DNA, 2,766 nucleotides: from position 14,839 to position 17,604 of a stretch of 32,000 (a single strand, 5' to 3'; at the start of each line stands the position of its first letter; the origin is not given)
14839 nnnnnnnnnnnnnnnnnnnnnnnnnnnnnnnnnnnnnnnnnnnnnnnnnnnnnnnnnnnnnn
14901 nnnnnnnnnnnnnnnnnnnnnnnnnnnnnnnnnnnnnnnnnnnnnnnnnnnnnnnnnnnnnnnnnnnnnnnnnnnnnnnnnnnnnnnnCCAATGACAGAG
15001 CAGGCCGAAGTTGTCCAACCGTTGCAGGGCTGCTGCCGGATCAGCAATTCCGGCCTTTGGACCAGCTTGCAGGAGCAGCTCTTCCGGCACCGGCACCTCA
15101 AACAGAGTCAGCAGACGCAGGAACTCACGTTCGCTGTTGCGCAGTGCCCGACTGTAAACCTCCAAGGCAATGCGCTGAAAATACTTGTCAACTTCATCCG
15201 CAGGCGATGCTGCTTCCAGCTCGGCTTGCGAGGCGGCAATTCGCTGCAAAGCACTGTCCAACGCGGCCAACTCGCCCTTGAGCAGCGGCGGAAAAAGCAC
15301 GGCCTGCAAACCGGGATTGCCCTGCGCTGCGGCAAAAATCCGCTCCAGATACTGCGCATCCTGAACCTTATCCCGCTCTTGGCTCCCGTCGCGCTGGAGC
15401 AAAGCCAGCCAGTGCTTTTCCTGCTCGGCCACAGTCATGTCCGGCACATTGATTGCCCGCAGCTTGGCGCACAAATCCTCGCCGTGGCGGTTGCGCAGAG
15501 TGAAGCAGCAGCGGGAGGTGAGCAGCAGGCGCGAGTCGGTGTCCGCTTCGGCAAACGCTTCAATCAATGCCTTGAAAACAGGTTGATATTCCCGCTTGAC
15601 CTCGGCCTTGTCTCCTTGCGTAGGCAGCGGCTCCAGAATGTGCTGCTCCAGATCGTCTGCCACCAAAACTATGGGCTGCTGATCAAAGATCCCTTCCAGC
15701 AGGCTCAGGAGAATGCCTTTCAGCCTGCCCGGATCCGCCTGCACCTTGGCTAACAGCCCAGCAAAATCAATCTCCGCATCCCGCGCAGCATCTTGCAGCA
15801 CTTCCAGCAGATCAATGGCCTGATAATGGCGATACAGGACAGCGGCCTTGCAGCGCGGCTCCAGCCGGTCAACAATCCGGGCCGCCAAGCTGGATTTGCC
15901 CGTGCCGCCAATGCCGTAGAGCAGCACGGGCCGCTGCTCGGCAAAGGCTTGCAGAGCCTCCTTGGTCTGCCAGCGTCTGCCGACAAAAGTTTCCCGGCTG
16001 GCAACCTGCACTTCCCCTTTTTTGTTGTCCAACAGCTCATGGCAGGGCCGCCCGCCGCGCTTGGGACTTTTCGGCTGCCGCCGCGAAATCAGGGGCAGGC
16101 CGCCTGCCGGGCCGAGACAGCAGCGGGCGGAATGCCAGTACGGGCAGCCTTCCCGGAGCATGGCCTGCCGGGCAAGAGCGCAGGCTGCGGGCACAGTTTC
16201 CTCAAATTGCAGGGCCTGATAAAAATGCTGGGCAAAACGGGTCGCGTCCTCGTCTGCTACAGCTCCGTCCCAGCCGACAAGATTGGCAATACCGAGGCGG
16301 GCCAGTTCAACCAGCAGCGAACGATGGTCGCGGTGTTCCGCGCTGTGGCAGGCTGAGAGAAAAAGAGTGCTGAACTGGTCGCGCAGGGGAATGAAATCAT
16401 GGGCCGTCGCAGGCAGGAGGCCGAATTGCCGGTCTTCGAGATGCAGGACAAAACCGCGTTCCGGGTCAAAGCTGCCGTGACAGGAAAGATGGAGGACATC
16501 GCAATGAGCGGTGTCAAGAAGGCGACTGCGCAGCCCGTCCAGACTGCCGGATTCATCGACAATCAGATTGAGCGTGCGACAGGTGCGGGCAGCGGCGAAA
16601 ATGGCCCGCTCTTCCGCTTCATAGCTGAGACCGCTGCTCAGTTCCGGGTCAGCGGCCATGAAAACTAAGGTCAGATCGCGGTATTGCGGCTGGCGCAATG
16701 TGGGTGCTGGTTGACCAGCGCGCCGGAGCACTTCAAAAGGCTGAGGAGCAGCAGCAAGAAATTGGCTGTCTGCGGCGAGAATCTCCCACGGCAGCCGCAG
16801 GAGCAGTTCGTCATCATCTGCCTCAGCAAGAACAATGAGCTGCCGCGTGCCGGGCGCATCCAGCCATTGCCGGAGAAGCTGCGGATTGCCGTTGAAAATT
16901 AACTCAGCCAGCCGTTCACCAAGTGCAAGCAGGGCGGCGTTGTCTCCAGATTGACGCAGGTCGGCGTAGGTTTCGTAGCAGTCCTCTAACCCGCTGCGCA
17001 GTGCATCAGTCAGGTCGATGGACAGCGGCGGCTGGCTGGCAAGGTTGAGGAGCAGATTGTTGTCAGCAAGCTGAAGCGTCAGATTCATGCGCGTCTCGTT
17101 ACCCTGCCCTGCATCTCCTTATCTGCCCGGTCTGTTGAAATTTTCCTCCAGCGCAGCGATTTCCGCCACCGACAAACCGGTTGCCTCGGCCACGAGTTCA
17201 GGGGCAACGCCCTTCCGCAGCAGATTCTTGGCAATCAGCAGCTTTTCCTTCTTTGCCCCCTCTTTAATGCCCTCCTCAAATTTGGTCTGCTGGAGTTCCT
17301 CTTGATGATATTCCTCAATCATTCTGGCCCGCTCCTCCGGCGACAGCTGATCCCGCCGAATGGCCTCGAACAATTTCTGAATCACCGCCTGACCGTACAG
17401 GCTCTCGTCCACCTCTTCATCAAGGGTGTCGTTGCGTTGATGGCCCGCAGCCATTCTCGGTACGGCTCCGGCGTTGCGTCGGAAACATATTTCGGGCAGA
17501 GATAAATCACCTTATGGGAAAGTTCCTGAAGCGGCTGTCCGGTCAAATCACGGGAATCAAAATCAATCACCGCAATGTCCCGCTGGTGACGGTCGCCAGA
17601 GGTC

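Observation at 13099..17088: Tripartite CHAT protease - STAND NTPase - TPR protein: an NLR/Avs-like candidate immune sensor with a caspase-like effector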

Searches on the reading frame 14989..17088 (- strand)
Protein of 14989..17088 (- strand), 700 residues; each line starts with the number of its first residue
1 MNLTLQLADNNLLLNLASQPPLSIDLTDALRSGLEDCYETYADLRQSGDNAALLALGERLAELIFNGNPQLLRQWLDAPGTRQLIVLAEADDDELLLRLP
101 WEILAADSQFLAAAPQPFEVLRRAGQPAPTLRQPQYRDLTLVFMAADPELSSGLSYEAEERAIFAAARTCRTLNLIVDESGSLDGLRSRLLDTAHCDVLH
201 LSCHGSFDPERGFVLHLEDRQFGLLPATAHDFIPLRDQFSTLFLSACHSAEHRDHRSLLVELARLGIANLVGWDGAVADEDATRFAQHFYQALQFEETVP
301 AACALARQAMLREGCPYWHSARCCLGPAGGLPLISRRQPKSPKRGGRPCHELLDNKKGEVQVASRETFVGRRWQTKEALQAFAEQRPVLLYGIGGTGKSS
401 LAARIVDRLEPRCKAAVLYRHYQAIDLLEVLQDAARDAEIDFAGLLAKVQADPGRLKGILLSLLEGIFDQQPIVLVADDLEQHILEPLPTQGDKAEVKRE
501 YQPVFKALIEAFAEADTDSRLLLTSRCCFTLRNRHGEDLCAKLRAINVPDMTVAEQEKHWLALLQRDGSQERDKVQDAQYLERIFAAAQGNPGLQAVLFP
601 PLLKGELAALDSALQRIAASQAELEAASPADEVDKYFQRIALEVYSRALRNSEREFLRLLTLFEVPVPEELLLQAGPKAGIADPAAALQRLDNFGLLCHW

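Call 50: find_related_loci(query=A3, collection=genome_contigs, flank=6000)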
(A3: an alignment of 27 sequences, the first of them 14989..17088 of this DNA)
Query A3 (700 aa) in genome_contigs; peptide patterns used: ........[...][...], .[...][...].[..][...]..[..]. (x = any residue, [..] = any of these).
599 stretches matched a pattern (row limit reached: there are more); 338 encode a relative of the query (tblastn E <= 1e-3); the best 80 are kept; 80 distinct loci.
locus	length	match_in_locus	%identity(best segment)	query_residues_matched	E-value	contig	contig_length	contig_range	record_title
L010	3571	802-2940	51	2-700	0e+0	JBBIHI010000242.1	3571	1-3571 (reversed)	MAG: Thiotrichaceae bacterium isolate FAS170219_bin_110 NODE_6205_length_3571_cov_2.07114, whole genome shotgun sequence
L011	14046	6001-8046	44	16-699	7e-178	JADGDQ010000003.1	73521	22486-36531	MAG: Sulfurovaceae bacterium isolate BB14 NODE_321_length_73521_cov_8.248372, whole genome shotgun sequence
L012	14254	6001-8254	62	1-700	0e+0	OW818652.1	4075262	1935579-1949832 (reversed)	Candidatus Electrothrix laxa isolate HOU-scMAG genome assembly, chromosome: 1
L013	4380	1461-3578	39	1-699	4e-142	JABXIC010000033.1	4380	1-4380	MAG: Methylocystaceae bacterium isolate HF-Dia15 c_000000037331, whole genome shotgun sequence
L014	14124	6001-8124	38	24-700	1e-109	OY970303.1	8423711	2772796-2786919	MAG: uncultured Gemmatimonadales bacterium isolate MFD01275.bin.c.12 genome assembly, chromosome: 1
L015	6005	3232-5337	38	26-700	2e-103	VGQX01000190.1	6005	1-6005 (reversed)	MAG: Cyanobacteria bacterium K_Offshore_surface_m2_239 K_Offshore_surface_m2_239_Ga0194130_10018700, whole genome shotgu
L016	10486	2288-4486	34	1-700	3e-102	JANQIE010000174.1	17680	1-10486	MAG: Desulfobacterales bacterium isolate PL24a_bin.4 k99_8337428, whole genome shotgun sequence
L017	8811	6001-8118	37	1-697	8e-99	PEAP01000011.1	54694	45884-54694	MAG: Magnetococcales bacterium DC0425bin3 scaffold33, whole genome shotgun sequence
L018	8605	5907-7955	40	38-697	2e-95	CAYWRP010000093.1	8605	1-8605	MAG TPA_asm: uncultured Rhodospirillaceae bacterium isolate SRP141376_co4_112 genome assembly, contig: NODE_13386_length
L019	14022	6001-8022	37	38-697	3e-95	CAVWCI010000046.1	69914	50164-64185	MAG: uncultured Alphaproteobacteria bacterium isolate MFD05454.bin.2.198 genome assembly, contig: contig_76047, whole ge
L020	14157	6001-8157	35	5-700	2e-94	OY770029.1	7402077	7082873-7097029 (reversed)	MAG: Rhodospirillales bacterium isolate c3d793b9-5a52-4c80-ad97-7d720a5a098c genome assembly, chromosome: 1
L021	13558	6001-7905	38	96-700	1e-93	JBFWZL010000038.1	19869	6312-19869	MAG: Candidatus Binatia bacterium isolate CA_2019_TPBS_187 NODE_12377_length_19869_cov_3.193901_TPBS, whole genome shotg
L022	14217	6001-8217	36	1-700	3e-91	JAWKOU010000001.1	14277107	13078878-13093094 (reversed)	MAG: Caldilineaceae bacterium isolate BC1.69 BC1.69.fa-1, whole genome shotgun sequence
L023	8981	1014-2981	37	74-700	5e-91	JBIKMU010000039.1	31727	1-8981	MAG: Cyanobium sp. isolate ME2014-09-11_3300037507_group5_bin183 Rohwer_bin1323_scaffold_760_c1, whole genome shotgun se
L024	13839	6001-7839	38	96-697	4e-90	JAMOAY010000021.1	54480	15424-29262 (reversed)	MAG: Magnetococcus sp. MYC-9 scaffold_92, whole genome shotgun sequence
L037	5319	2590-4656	37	21-681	3e-83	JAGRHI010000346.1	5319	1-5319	MAG: Candidatus Competibacteraceae bacterium isolate HKST-UBA195 2015-01-06_1_(paired)_contig_233218, whole genome shotg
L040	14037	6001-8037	36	23-663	7e-82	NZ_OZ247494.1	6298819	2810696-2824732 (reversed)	MAG: Roseibium sp. isolate b54729f7-9816-49cb-88c6-7c4e8b7b1b36 chromosome 1, complete sequence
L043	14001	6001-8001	37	26-668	1e-80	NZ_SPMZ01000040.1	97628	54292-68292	Candidatus Competibacter phosphatis strain SBR_G GAO5_binned_c40, whole genome shotgun sequence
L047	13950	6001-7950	37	44-668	4e-78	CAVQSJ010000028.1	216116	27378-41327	MAG: uncultured Gammaproteobacteria bacterium isolate MFD00032.bin.3.452 genome assembly, contig: contig_66727, whole ge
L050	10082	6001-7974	33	39-672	2e-76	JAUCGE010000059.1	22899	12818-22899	Desulfobacterales bacterium HSG16 NODE_78_length_22899, whole genome shotgun sequence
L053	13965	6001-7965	30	66-697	3e-75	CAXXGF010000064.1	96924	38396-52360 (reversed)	MAG: Melioribacteraceae bacterium isolate 4100227e-7e26-4022-97d3-18b24a1ddb5a genome assembly, contig: contig_64, whole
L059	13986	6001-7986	36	52-696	2e-74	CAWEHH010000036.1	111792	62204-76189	MAG: uncultured beta proteobacterium isolate MFD02840.bin.2.98 genome assembly, contig: contig_61069, whole genome shotg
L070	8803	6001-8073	33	30-696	8e-71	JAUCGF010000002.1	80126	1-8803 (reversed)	Desulfococcaceae bacterium HSG9 NODE_16_length_80126, whole genome shotgun sequence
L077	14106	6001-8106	34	5-696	1e-70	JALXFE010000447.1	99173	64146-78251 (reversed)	MAG: Thermoanaerobaculia bacterium isolate V2_maxbin2_scaf2bin.072 V2_NODE_5_length_99173_cov_6.619207, whole genome sho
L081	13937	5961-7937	33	52-696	2e-69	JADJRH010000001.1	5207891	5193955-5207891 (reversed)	MAG: Polyangiaceae bacterium isolate Fred_18-Q3-R57-64_MAXAC.407 tig00000220-10-52028170, whole genome shotgun sequence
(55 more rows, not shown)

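Call 58: search_protein_families(library=pfam, proteins=[L043:5499-5888:+, L047:5393-5830:+, L059:5443-5844:+, L077:5504-5986:+, L081:5086-5796:+, L070:5231-5689:+, L053:5306-5776:+, L050:5379-5852:+, L040:5477-5938:+, L037:2091-2480:+], max_evalue=1)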
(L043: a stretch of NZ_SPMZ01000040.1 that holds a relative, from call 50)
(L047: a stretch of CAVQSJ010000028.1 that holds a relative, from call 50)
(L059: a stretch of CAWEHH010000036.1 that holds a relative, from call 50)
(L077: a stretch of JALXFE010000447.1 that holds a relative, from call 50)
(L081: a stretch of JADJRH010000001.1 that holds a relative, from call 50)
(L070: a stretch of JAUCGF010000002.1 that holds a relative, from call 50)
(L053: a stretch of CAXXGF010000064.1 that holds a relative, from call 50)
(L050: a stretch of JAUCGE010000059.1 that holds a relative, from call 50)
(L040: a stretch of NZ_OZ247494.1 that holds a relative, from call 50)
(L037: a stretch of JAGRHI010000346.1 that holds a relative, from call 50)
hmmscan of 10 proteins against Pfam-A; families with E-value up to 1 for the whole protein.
L043:5499-5888:+ (130 aa): 1 family
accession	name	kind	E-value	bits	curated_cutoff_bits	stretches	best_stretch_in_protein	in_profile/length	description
PF17700.6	DUF5546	-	0.065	13.8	29.4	1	70-130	8-66/135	Family of unknown function (DUF5546)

L047:5393-5830:+ (146 aa): 1 family
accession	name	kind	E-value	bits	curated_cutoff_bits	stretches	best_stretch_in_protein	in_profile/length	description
PF17700.6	DUF5546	-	0.22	12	29.4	1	86-145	8-65/135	Family of unknown function (DUF5546)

L059:5443-5844:+ (134 aa): 0 families

L077:5504-5986:+ (161 aa): 0 families

L081:5086-5796:+ (237 aa): 1 family
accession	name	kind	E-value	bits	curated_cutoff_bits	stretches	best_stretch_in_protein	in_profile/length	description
PF09720.15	Unstab_antitox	-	0.06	13.8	23.3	1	106-132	22-48/54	Putative addiction module component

L070:5231-5689:+ (153 aa): 3 families
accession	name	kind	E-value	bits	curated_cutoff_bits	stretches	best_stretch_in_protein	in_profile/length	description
PF02102.21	Peptidase_M35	-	0.028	13.8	27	1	4-57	133-184/352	Deuterolysin metalloprotease (M35) family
PF14845.11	Glycohydro_20b2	-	0.033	15.3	27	1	5-97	2-71/130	beta-acetyl hexosaminidase like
PF06917.19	Pectate_lyase_2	-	0.2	10.7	26.6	1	68-150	391-473/491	Periplasmic pectate lyase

L053:5306-5776:+ (157 aa): 0 families

L050:5379-5852:+ (158 aa): 0 families

L040:5477-5938:+ (154 aa): 1 family
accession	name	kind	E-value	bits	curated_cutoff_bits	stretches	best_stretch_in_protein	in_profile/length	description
PF18092.7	DraK_HK_N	-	0.017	16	26.4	1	98-147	26-77/86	DraK Histidine Kinase N-terminal domain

L037:2091-2480:+ (130 aa): 1 family
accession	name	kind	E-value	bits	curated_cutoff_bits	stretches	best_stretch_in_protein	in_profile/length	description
PF17700.6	DUF5546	-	0.23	12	29.4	1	95-130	33-66/135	Family of unknown function (DUF5546)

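Call 75: predict_structure(alignment_id=A3)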
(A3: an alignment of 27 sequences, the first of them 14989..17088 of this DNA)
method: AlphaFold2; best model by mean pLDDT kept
length: 700 residues; sequences in the alignment: 27
mean_pLDDT: 86.7   pTM: 0.77
mean pLDDT of the five models: 86.7, 86.3, 83.2, 83.0, 82.1
residues with pLDDT >= 90: 353; 70-90: 288; 50-70: 56; < 50: 3
segments of 3 or more residues with pLDDT < 50: 627-629
pLDDT, mean of each block of 10 residues (from residue 1): 91 89 92 94 88 97 89 90 90 84 95 94 90 92 89 78 79 85 90 90 88 90 91 93 79 76 94 87 93 94 97 93 94 94 69 60 71 89 94 82 87 87 92 87 91 92 93 92 86 90 95 95 94 93 93 76 68 81 86 80 87 87 62 59 77 87 83 89 90 78
secondary structure, 60 per line:
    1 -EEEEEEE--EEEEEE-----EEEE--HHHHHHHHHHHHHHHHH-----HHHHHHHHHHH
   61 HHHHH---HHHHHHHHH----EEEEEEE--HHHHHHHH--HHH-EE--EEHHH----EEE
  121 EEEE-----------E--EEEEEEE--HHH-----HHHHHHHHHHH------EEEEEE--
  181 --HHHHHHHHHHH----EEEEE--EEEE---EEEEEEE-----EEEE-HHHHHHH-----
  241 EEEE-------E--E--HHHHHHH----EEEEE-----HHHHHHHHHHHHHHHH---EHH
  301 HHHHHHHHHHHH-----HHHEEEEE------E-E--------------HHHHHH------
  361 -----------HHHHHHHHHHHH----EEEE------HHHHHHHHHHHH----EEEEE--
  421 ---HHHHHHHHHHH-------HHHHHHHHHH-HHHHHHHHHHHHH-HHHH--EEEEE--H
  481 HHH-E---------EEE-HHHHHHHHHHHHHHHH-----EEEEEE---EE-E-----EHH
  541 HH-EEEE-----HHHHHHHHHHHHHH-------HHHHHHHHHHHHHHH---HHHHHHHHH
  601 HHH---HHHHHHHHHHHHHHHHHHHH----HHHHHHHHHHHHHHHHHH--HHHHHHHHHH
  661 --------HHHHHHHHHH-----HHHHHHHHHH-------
elements in order (helices of 4 or more, strands of 3 or more residues): E2-8 E11-16 E22-25 H28-44 H50-65 H69-77 E82-88 H91-98 E118-124 E139-145 H156-166 E173-178 H183-193 E198-202 E205-208 E212-218 E224-227 H229-235 E241-244 H258-264 E269-273 H279-294 H299-312 E321-325 H349-354 H372-383 E388-391 H398-409 E414-418 H424-434 H442-451 H453-465 H467-470 E473-477 H480-483 E495-497 H499-514 E520-525 H539-542 E544-547 H553-566 H574-588 H592-603 H607-626 H631-648 H651-660 H669-678 H684-693

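Call 81: fold_search(model_id=the predicted structure, library=pdb)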
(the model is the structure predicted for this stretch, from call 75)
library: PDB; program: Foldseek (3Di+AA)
matches with E <= 10: 1561; with E <= 0.001: 280
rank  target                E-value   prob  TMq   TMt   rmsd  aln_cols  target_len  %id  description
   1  8eey_B                5.1e-10  1.00  0.33  0.32   5.2       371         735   15  Cas7-11 in complex with DR-mismatched target RNA, Csx29 and Csx30 (released 2022-11-16)
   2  8tl0_B                1.9e-08  1.00  0.23  0.33  16.1       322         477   17  Structure of activated SAVED-CHAT filament (released 2024-03-06)
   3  8tl0_C                2.2e-08  1.00  0.24  0.34  15.8       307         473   15  Structure of activated SAVED-CHAT filament (released 2024-03-06)
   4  8tl0_A                4.2e-08  1.00  0.24  0.34  16.4       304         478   17  Structure of activated SAVED-CHAT filament (released 2024-03-06)
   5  8tl0_D                8.2e-08  1.00  0.23  0.33  16.9       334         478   16  Structure of activated SAVED-CHAT filament (released 2024-03-06)
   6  8tl0_I                2.9e-07  1.00  0.24  0.34  14.7       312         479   17  Structure of activated SAVED-CHAT filament (released 2024-03-06)
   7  5fby_A                4.0e-07  1.00  0.26  0.35  13.2       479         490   15  Crystal structure of ctSPD (released 2016-03-30)
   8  5fc2_B                4.8e-07  1.00  0.28  0.37  12.1       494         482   13  Structure of a separase in complex with a pAMK peptide containing a phospho-serine (released 2016-03-30)
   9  9omq_D                2.8e-06  1.00  0.21  0.26  25.4       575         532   13  NSF, substrate free, hydrolyzing, class 24 (released 2025-08-06)
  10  8u8i_A                4.1e-06  1.00  0.19  0.23  24.6       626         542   11  Cdc48-Shp1 unfolding native substrate, Class 4 (released 2024-11-06)
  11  9hn0_B                5.7e-06  1.00  0.30  0.14   7.5       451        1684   15  Cryo-EM structure of human separase bound to SCC1 (310-550 aa) (released 2025-09-03)
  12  7aho_A                5.7e-06  1.00  0.23  0.45   9.4       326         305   17  RUVBL1-RUVBL2 heterohexameric ring after binding of RNA helicase DHX34 (released 2020-11-25)
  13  9pba_F                6.7e-06  0.99  0.20  0.26  26.8       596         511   13  21bin20S complex (NSF-alphaSNAP-2:1 syntaxin-1a:SNAP-25), non-hydrolyzing, class 9 (released 2025-08-06)
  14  9hma                  7.1e-06  1.00  0.29  0.16   8.3       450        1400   15  Cryo-EM structure of apo human separase (released 2025-09-03)
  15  9olo_F                7.5e-06  0.99  0.20  0.25  25.0       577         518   12  22bin20S complex (NSF-alphaSNAP-2:2 syntaxin-1a:SNAP-25), hydrolyzing, class 19 (released 2025-08-06)
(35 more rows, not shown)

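Call 90: search_solved_structures(query=A3, max_evalue=0.01)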
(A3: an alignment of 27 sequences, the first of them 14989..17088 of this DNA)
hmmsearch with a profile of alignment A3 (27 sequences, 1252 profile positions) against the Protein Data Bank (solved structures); distinct sequences matched with E-value up to 0.01: 80 (the best 60 are shown).
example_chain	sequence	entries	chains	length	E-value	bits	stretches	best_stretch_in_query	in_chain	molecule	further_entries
9qhb_A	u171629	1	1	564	6.2e-41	143.5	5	1019-1220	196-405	Engineered tetratricopeptide repeat protein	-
8bu0_A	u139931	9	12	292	2.3e-19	72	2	1007-1177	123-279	Consensus tetratricopeptide repeat protein | Crystal structure of an 8-repeat consensus TPR superhelix with Zinc. | Monomer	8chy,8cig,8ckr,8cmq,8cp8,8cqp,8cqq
1w3b_A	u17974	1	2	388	2.7e-17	65.2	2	990-1180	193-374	UDP-N-ACETYLGLUCOSAMINE--PEPTIDE N-ACETYLGLUCOSAMINYLTRANSFERASE 110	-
7yea_A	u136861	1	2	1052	3.1e-17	65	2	990-1175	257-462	UDP-N-acetylglucosamine--peptide N-acetylglucosaminyltransferase 110 kDa subunit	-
7ntf_A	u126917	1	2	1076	3.4e-17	64.8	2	990-1175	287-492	Isoform 1 of UDP-N-acetylglucosamine--peptide N-acetylglucosaminyltransferase 110 kDa subu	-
7yeh_B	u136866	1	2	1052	3.7e-17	64.7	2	991-1175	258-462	UDP-N-acetylglucosamine--peptide N-acetylglucosaminyltransferase 110 kDa subunit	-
9qhc_A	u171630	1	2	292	5.4e-16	60.9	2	1005-1182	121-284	Engineered tetratricopeptide repeat protein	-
6eou_A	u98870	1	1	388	1e-15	60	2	990-1180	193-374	UDP-N-acetylglucosamine--peptide N-acetylglucosaminyltransferase 110 kDa subunit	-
7obi_A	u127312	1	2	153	7.4e-12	47.2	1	1032-1191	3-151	CTPR-rv4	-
9gzg_A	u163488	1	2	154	1e-09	40.1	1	1032-1182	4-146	Engineered CTPR protein with glutamic acids for conductivity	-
8ch0_A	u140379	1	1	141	1.5e-09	39.5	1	1032-1174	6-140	Consensus tetratricopeptide repeat protein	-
2fo7_A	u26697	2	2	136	2.4e-09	38.8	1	1035-1174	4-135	SYNTHETIC CONSENSUS TPR PROTEIN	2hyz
5a7d_B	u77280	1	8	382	4.1e-09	38.1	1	986-1227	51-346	PINS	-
1na0_A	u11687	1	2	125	4.8e-09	37.9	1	1070-1184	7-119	designed protein CTPR3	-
5a6c_A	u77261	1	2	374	1.3e-08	36.4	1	844-1130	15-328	G-PROTEIN-SIGNALING MODULATOR 2, AFADIN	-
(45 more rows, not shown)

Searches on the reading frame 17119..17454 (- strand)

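Call 5: search_protein_families(library=pfam, proteins=[window:17119-17454:-], max_evalue=0.01)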
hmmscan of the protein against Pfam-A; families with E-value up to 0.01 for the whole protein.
window:17119-17454:- (111 aa): 1 family
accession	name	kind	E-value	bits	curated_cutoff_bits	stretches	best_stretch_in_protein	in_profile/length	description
PF07637.16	PSD5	-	0.0053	17.5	34.2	1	23-66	4-47/62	Protein of unknown function (DUF1595)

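Call 6: search_protein_families(library=padloc, proteins=[window:17119-17454:-], max_evalue=0.01)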
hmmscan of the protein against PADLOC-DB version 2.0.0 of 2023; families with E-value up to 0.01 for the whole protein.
window:17119-17454:- (111 aa): 0 families

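Call 7: search_protein_families(library=ncbifam, proteins=[window:17119-17454:-], max_evalue=0.01)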
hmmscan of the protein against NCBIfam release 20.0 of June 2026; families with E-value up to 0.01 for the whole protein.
window:17119-17454:- (111 aa): 3 families
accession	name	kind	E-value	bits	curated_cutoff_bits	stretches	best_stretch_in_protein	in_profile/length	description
TIGR01784.1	T_den_put_tspse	subfamily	1.1e-09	38.5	52.1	1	19-100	188-271/273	Rpn family recombination-promoting nuclease/putative transposase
NF047948.1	male_kill_WMK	equivalog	6.3e-06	25.9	300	1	64-104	115-155/300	WO male-killing family protein Wmk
NF007418.0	PRK09956.1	equivalog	0.0002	20.5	583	1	43-101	248-305/308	ISNCY family transposase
